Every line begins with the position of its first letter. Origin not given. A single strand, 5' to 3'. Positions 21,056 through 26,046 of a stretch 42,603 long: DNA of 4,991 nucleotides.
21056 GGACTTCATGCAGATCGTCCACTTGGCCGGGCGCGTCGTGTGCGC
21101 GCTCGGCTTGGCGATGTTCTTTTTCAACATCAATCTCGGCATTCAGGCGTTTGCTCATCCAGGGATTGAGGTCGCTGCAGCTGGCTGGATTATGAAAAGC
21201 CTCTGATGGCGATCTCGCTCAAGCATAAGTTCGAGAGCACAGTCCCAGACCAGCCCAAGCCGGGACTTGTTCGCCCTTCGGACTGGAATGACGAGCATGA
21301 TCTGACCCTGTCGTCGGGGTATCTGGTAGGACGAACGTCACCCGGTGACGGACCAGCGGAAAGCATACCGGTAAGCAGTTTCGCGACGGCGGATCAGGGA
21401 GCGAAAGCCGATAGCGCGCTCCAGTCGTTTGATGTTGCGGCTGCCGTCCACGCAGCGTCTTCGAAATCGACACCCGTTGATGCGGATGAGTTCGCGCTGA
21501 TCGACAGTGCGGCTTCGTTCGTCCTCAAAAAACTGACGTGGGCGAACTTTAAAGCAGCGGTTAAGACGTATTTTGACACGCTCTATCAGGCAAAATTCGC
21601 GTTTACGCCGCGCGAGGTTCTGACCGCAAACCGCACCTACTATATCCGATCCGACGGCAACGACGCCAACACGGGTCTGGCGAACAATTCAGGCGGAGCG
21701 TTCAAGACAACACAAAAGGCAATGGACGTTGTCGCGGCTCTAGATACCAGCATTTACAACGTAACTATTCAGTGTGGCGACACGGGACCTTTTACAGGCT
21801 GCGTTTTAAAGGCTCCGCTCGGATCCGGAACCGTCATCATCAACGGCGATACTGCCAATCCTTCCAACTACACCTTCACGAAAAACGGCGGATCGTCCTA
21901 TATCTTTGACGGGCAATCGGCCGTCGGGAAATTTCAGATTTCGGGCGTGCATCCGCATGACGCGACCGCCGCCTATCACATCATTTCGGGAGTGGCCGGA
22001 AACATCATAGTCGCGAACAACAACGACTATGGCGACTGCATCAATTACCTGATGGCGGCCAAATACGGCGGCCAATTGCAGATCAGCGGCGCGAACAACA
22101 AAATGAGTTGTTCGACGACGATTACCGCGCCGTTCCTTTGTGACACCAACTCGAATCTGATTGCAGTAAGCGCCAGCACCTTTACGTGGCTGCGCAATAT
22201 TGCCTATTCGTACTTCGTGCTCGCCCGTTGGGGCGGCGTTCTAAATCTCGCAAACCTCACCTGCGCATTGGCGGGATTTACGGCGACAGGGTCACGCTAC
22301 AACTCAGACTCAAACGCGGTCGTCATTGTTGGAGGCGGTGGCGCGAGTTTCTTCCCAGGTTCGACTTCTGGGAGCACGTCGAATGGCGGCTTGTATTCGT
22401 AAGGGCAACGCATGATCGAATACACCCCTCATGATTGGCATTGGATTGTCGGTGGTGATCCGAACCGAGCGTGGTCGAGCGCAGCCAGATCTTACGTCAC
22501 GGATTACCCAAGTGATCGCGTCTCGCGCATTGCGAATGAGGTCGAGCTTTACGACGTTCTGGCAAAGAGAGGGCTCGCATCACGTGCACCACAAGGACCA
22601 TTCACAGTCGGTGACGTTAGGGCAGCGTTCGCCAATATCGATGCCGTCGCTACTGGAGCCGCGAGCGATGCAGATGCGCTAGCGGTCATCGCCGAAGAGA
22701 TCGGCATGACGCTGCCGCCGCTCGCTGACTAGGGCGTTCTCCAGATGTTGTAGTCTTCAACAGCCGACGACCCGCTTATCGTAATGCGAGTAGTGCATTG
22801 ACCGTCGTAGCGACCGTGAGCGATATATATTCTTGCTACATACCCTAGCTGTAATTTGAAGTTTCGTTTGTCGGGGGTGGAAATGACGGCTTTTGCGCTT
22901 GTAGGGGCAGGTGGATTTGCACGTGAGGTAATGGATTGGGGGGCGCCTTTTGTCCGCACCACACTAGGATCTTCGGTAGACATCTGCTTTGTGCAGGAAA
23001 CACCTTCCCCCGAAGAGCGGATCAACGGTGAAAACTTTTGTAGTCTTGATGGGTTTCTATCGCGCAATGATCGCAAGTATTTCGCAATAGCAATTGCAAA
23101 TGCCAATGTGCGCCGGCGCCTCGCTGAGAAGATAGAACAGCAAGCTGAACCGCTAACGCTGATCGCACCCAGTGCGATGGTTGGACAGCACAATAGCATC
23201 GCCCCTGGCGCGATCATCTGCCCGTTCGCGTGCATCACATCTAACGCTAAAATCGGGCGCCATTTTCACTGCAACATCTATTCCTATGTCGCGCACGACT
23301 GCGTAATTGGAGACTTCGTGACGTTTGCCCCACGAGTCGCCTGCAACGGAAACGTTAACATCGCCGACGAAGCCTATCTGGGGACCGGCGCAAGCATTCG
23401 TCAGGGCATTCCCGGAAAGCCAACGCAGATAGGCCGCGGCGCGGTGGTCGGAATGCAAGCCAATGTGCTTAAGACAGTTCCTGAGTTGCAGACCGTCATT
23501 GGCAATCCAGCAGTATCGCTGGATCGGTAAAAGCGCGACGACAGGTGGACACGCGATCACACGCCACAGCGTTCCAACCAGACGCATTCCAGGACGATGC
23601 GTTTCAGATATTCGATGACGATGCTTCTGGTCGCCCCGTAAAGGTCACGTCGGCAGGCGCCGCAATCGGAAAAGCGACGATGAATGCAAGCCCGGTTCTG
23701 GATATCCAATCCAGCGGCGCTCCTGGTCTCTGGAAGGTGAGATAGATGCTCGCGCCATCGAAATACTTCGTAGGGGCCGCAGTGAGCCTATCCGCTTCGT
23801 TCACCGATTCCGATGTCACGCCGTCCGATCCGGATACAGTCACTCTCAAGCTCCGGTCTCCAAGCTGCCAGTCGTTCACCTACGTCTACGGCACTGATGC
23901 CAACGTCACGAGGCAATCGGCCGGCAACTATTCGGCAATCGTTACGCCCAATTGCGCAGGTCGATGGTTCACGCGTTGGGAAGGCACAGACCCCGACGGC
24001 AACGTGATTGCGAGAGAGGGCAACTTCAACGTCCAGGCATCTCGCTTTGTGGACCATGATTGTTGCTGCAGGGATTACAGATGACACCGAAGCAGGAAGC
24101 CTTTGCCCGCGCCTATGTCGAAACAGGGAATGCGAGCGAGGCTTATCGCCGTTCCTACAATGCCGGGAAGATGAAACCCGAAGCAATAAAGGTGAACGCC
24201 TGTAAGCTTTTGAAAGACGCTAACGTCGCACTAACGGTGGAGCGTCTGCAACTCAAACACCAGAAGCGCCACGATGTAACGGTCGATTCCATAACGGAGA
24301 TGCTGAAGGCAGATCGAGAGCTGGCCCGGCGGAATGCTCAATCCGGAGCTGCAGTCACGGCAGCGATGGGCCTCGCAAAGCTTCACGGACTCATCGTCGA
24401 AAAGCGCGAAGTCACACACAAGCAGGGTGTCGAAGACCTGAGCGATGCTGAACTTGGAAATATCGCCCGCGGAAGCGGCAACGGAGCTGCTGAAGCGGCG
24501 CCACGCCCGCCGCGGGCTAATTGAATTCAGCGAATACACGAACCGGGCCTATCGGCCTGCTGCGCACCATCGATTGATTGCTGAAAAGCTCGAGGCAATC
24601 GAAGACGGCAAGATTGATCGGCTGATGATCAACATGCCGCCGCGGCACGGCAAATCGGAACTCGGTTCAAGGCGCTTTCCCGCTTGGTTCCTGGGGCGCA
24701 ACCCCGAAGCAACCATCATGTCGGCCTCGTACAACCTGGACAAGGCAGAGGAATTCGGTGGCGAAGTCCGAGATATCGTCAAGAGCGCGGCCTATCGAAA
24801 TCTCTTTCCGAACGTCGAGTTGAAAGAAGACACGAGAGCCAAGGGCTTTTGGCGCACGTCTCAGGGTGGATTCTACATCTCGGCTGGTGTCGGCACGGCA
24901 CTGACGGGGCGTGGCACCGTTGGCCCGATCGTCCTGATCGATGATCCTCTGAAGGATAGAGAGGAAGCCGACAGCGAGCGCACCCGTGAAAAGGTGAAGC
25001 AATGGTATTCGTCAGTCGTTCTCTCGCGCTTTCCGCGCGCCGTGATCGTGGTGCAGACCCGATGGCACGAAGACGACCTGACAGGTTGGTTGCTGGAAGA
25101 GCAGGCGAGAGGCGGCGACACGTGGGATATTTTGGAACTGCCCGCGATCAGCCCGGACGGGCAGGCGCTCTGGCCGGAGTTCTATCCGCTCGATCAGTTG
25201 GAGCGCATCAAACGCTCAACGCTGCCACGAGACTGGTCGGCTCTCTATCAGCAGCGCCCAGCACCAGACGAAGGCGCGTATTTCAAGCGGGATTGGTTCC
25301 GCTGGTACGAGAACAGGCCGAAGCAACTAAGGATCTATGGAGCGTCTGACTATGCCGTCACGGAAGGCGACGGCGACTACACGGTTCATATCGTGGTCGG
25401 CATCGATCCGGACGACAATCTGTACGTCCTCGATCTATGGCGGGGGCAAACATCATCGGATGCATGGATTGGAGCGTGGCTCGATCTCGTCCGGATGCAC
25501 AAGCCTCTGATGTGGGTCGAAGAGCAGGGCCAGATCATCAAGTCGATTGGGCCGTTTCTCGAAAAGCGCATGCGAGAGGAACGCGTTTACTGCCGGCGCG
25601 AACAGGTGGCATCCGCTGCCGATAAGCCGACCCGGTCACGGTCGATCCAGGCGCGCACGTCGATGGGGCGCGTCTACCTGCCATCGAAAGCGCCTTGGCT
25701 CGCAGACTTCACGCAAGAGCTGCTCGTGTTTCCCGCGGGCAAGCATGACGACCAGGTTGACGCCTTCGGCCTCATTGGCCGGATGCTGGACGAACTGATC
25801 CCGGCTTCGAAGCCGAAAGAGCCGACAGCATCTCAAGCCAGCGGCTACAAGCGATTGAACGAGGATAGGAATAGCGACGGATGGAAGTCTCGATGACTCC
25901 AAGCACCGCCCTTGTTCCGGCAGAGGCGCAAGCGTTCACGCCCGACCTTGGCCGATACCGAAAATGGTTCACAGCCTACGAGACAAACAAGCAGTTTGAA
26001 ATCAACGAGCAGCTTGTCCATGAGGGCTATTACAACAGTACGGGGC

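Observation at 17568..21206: Divergent block of two architecture-related multi-TM coiled-coil proteins, each with a coupled TM mini-peptide, around an RHH/Lar-like pair: candidate undescribed exclusion or envelope-sensing system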

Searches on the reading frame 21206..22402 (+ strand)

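Call 5: search_protein_families(library=pfam, proteins=[window:21206-22402:+], max_evalue=0.1)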
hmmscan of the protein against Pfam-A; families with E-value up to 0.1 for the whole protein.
window:21206-22402:+ (398 aa): 0 families

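Call 6: search_protein_families(library=phrogs, proteins=[window:21206-22402:+], max_evalue=0.1)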
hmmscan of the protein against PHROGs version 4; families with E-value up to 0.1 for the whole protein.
window:21206-22402:+ (398 aa): 1 family
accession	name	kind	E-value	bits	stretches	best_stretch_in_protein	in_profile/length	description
phrog_18251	-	unknown function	6.3e-08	33.5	1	76-183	56-157/284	-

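Call 7: search_protein_families(library=padloc, proteins=[window:21206-22402:+], max_evalue=1)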
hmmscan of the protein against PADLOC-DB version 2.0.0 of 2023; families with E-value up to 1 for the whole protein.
window:21206-22402:+ (398 aa): 0 families

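Call 8: search_protein_families(library=ncbifam, proteins=[window:21206-22402:+], max_evalue=1)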
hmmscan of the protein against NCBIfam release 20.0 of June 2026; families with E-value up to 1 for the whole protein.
window:21206-22402:+ (398 aa): 0 families

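Call 79: search_protein_families(library=ncbifam, proteins=[window:21206-22402:+], max_evalue=0.01)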
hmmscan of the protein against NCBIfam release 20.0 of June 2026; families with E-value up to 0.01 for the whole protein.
window:21206-22402:+ (398 aa): 0 families

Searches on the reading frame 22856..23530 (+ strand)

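Call 17: search_protein_families(library=phrogs, proteins=[window:22856-23530:+], max_evalue=0.001)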
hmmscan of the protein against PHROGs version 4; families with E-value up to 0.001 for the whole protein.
window:22856-23530:+ (224 aa): 2 families
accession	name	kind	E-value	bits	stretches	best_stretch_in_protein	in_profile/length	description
phrog_5353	-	unknown function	2.4e-07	31.6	1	103-204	65-173/256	-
phrog_16087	-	unknown function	2.8e-05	24.6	1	110-220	65-166/217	-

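Call 22: search_protein_families(library=pfam, proteins=[window:22856-23530:+], max_evalue=0.01)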
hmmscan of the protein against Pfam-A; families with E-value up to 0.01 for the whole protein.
window:22856-23530:+ (224 aa): 3 families
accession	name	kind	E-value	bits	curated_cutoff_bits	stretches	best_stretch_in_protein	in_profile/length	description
PF00132.30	Hexapep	-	1.9e-09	37.3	27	1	130-161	1-32/36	Bacterial transferase hexapeptide (six repeats)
PF17836.7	PglD_N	-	0.00019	22.4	23.4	1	14-93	3-78/78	PglD N-terminal domain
PF25084.1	LbH_EIF2B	-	0.00047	20.6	54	1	102-184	17-96/105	EIF2B subunit epsilon LbH domain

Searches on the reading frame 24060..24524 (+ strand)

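Call 17: search_protein_families(library=phrogs, proteins=[window:24060-24524:+], max_evalue=0.001)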
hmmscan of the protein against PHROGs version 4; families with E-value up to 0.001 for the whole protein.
window:24060-24524:+ (154 aa): 5 families
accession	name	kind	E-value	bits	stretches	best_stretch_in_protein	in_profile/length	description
phrog_51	-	head and packaging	1.2e-18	68.8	1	6-91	87-171/261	terminase small subunit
phrog_2606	-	head and packaging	4.1e-05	24.1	1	7-74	88-152/310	terminase small subunit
phrog_1595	-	head and packaging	9.4e-05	23.5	1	7-94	3-91/164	terminase small subunit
phrog_17390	-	unknown function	0.00026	21.7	1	7-69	2-60/69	-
phrog_5334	-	head and packaging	0.0007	20.8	1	9-123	18-129/162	terminase small subunit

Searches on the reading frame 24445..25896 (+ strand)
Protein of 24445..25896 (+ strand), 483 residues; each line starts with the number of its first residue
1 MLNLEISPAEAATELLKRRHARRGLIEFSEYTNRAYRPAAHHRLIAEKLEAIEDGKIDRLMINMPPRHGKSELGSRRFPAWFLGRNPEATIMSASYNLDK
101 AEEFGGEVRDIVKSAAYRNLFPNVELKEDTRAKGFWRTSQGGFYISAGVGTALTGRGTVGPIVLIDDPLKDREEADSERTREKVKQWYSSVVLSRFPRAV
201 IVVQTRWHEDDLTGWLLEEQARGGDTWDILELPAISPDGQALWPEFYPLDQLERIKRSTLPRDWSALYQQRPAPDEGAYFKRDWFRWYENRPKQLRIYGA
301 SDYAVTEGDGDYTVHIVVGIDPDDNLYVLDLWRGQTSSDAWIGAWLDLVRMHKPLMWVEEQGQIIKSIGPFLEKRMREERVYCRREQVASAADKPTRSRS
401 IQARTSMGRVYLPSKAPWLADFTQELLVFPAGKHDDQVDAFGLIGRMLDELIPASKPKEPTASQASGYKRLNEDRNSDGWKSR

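Call 17: search_protein_families(library=phrogs, proteins=[window:24445-25896:+], max_evalue=0.001)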
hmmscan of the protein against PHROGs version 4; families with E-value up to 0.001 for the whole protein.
window:24445-25896:+ (483 aa): 6 families
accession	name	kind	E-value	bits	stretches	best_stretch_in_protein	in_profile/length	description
phrog_38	-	head and packaging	2.3e-117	394.6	1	14-467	266-719/760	terminase large subunit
phrog_4758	-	head and packaging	2.5e-70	237.6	1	10-240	10-241/243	terminase large subunit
phrog_5573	-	head and packaging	3.5e-35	122.6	1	224-440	9-226/250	terminase large subunit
phrog_30251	-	head and packaging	1.5e-27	97.2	1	46-334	44-341/799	terminase large subunit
phrog_979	-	head and packaging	3.8e-17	63.2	1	274-470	410-621/642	terminase large subunit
phrog_12171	-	head and packaging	9.4e-07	29.9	1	391-442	39-89/110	terminase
